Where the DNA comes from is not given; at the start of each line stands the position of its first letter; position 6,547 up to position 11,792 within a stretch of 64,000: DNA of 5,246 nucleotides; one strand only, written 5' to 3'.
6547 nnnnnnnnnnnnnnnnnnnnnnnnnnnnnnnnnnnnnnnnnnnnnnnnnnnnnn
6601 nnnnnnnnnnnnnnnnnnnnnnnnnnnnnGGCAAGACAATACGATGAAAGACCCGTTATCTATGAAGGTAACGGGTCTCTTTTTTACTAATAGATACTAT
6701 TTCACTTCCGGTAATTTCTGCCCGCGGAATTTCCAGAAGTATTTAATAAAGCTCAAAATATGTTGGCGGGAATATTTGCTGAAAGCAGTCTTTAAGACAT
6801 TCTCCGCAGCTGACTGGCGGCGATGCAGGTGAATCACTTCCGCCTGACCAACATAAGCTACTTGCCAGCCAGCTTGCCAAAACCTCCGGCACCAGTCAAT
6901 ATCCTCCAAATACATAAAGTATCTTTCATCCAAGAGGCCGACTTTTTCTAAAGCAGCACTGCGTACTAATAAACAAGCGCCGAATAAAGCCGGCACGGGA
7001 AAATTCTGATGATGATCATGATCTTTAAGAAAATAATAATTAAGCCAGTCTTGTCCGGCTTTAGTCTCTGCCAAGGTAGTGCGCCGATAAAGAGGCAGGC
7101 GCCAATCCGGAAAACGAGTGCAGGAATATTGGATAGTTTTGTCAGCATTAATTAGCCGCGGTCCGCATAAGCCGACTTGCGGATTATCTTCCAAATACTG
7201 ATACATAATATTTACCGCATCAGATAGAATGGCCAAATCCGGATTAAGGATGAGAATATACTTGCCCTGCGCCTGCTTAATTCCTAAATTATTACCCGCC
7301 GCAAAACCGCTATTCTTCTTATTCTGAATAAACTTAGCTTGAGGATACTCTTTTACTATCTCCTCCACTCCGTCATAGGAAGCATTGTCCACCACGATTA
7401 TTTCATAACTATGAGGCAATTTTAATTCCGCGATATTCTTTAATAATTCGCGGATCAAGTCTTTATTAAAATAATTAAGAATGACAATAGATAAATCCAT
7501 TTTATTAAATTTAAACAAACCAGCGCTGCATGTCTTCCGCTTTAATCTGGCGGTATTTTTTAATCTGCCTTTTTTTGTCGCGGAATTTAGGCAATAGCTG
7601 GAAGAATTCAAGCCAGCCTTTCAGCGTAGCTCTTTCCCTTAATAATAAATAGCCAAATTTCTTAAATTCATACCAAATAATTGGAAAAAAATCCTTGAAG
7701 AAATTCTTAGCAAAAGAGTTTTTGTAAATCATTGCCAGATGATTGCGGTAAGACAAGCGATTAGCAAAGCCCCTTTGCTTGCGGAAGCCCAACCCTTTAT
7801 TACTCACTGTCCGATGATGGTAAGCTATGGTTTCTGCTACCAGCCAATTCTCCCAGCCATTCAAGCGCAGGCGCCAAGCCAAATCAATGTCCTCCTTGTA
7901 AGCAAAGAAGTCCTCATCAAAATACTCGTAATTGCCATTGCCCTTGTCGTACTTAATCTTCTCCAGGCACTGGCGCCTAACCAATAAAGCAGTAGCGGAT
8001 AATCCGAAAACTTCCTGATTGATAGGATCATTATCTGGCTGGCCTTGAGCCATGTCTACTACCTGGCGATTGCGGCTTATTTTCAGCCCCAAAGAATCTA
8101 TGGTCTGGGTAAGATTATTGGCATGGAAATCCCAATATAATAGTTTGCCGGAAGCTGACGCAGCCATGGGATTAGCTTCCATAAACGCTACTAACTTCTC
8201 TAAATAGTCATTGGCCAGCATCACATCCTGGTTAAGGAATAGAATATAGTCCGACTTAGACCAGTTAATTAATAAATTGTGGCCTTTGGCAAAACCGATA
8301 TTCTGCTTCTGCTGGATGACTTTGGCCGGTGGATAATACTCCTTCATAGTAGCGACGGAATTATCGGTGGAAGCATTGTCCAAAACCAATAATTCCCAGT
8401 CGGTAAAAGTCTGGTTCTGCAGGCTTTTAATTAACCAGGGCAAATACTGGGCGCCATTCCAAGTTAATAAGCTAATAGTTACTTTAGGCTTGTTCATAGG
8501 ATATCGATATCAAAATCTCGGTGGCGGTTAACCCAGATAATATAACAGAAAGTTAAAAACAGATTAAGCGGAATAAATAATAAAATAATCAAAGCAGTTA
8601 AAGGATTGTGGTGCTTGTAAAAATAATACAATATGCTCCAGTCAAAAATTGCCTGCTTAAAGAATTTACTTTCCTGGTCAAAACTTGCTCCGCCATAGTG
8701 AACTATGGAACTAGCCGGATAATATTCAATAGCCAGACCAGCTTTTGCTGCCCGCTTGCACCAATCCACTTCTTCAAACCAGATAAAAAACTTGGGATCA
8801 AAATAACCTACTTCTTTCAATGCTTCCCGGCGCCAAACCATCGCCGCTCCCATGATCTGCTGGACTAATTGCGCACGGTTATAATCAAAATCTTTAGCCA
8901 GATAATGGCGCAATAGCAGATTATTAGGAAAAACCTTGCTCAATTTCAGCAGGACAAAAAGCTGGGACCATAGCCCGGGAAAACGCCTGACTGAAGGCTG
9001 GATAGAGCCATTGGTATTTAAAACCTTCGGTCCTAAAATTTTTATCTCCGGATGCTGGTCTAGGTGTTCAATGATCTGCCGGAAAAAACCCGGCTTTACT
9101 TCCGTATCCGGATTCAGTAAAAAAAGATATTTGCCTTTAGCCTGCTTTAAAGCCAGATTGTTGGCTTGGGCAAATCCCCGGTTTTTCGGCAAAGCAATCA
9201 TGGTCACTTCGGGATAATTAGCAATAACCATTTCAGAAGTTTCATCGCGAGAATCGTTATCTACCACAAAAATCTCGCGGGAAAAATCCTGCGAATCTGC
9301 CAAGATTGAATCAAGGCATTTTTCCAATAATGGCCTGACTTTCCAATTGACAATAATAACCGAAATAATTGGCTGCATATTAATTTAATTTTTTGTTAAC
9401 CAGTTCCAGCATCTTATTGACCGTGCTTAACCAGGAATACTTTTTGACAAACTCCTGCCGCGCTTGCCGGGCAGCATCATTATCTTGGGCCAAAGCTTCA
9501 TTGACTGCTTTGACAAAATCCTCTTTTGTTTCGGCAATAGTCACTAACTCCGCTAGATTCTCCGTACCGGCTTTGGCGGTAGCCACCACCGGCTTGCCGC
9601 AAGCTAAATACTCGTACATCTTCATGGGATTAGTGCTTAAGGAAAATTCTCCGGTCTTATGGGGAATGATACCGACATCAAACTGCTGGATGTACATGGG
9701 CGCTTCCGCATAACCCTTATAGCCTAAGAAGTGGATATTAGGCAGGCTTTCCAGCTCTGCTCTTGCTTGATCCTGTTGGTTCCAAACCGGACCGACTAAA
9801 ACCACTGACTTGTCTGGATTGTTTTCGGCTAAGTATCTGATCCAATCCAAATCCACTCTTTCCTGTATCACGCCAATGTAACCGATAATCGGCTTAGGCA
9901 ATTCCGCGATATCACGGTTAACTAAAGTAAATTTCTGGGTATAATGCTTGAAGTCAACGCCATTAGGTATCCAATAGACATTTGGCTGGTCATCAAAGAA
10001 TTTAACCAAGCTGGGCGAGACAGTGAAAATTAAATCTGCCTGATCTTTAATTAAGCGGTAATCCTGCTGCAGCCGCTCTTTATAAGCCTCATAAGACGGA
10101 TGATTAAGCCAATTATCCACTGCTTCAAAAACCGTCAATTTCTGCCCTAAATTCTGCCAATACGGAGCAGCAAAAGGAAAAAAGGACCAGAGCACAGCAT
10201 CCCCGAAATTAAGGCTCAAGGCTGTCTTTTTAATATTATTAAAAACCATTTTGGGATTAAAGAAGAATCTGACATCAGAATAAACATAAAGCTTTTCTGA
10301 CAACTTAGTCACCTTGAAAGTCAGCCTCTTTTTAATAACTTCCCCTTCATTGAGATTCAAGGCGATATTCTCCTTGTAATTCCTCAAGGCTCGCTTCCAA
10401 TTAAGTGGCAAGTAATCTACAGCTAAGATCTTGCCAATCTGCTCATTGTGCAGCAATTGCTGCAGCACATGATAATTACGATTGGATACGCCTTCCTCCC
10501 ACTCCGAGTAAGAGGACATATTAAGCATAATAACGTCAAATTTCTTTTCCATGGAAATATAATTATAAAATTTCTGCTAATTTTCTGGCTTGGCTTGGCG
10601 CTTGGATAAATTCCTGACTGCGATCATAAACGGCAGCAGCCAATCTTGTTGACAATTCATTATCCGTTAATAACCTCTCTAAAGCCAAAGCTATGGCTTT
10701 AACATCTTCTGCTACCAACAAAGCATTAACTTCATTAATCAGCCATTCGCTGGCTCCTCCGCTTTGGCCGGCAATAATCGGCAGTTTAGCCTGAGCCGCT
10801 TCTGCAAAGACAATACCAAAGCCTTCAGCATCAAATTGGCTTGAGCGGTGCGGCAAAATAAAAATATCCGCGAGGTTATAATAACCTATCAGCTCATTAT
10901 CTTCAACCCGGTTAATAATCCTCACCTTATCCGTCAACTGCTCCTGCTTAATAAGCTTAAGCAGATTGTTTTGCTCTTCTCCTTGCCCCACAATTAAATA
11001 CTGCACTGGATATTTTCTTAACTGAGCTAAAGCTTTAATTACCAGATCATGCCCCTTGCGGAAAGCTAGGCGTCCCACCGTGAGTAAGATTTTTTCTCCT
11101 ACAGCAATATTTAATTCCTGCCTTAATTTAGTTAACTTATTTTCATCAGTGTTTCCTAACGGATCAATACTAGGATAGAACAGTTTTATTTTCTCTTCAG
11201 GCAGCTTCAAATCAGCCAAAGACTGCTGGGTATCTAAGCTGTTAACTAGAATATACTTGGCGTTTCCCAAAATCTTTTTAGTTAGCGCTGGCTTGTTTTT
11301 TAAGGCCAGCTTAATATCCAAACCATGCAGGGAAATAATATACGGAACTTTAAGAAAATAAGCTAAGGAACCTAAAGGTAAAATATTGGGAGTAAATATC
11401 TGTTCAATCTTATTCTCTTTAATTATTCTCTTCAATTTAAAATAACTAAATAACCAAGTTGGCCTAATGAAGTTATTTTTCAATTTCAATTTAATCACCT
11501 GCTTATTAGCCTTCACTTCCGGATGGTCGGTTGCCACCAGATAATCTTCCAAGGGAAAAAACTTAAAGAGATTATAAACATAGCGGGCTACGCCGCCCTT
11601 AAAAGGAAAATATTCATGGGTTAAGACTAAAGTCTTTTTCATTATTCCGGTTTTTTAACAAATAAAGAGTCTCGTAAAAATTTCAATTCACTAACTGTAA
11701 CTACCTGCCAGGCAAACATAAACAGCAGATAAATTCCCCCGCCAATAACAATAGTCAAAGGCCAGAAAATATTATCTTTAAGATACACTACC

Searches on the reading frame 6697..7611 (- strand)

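Call 57: search_protein_families(library=pfam, proteins=[window:6697-7611:-], max_evalue=0.001)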
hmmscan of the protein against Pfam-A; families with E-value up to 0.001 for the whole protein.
window:6697-7611:- (304 aa): 5 families
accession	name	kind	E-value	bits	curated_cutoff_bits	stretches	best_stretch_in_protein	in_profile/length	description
PF00535.33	Glycos_transf_2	-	8.4e-26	91.3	23.3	1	41-224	1-167/168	Glycosyl transferase family 2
PF13641.12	Glyco_tranf_2_3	-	9.4e-16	59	27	1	40-269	3-219/230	Glycosyltransferase like family 2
PF13632.12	Glyco_trans_2_3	-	4.8e-05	23.7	27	1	205-261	69-122/198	Glycosyl transferase family group 2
PF10111.15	Glyco_tranf_2_2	-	6e-05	23.1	27.3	1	42-138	2-104/276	Glycosyltransferase like family 2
PF13712.12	Glyco_tranf_2_5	-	0.00018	21.7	27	0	95-266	33-192/210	Glycosyltransferase like family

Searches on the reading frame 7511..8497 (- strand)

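Call 57: search_protein_families(library=pfam, proteins=[window:7511-8497:-], max_evalue=0.001)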
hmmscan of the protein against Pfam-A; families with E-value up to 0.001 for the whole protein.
window:7511-8497:- (328 aa): 4 families
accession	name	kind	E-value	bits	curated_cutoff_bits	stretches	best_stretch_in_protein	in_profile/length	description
PF00535.33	Glycos_transf_2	-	9.9e-24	84.6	23.3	1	11-113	5-111/168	Glycosyl transferase family 2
PF10111.15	Glyco_tranf_2_2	-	3.3e-08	33.8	27.3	1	20-253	13-240/276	Glycosyltransferase like family 2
PF13641.12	Glyco_tranf_2_3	-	2.1e-07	31.6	27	1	6-243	3-227/230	Glycosyltransferase like family 2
PF13632.12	Glyco_trans_2_3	-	6.9e-07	29.7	27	1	84-223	1-119/198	Glycosyl transferase family group 2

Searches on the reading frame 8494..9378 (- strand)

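Call 57: search_protein_families(library=pfam, proteins=[window:8494-9378:-], max_evalue=0.001)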
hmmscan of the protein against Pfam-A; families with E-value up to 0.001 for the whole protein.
window:8494-9378:- (294 aa): 3 families
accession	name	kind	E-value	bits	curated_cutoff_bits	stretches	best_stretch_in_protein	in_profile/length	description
PF00535.33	Glycos_transf_2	-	6.6e-22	78.7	23.3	1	6-112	1-110/168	Glycosyl transferase family 2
PF13641.12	Glyco_tranf_2_3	-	3.2e-19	70.3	27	1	3-235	2-219/230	Glycosyltransferase like family 2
PF13632.12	Glyco_trans_2_3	-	2.3e-08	34.5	27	1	86-243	3-136/198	Glycosyl transferase family group 2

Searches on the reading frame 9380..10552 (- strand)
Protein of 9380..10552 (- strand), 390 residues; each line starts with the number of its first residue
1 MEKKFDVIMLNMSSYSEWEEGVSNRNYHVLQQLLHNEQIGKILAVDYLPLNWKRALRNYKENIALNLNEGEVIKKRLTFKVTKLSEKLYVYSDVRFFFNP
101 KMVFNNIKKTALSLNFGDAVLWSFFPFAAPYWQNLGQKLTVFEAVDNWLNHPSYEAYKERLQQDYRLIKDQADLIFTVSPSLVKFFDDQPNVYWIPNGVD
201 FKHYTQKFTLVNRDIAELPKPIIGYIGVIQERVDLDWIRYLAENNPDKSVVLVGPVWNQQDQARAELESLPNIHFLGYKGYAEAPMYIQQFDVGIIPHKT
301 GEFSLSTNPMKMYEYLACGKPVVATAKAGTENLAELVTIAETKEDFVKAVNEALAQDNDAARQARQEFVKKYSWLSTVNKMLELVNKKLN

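Call 57: search_protein_families(library=pfam, proteins=[window:9380-10552:-], max_evalue=0.001)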
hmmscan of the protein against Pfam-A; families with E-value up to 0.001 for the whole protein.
window:9380-10552:- (390 aa): 3 families
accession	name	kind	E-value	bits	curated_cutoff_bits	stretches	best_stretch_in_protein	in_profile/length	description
PF13692.12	Glyco_trans_1_4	-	2.7e-12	47.6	27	1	239-355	25-141/142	Glycosyl transferases group 1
PF13524.12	Glyco_trans_1_2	-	1.1e-10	42.1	25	1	237-382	5-143/144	Glycosyl transferase-like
PF00534.26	Glycos_transf_1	-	7.9e-10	39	26.4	1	221-364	16-166/172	Glycosyl transferases group 1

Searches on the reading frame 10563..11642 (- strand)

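Call 57: search_protein_families(library=pfam, proteins=[window:10563-11642:-], max_evalue=0.001)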
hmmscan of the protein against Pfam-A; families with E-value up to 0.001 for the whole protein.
window:10563-11642:- (359 aa): 6 families
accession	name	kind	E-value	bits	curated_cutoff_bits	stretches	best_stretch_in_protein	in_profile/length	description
PF00534.26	Glycos_transf_1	-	2e-39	135.3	26.4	1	172-338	4-169/172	Glycosyl transferases group 1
PF13692.12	Glyco_trans_1_4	-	2.7e-29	102.7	27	1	184-327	2-142/142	Glycosyl transferases group 1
PF13439.12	Glyco_transf_4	-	5.3e-12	46.5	28.5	1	16-161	2-168/170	Glycosyltransferase Family 4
PF20706.3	GT4-conflict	-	1.1e-08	35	26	1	182-356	196-373/385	Family 4 Glycosyltransferase in conflict systems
PF13477.12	Glyco_trans_4_2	-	4.5e-07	30.6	23.4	1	44-126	42-130/139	Glycosyl transferase 4-like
PF13524.12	Glyco_trans_1_2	-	9.2e-05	22.9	25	1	203-344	7-131/144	Glycosyl transferase-like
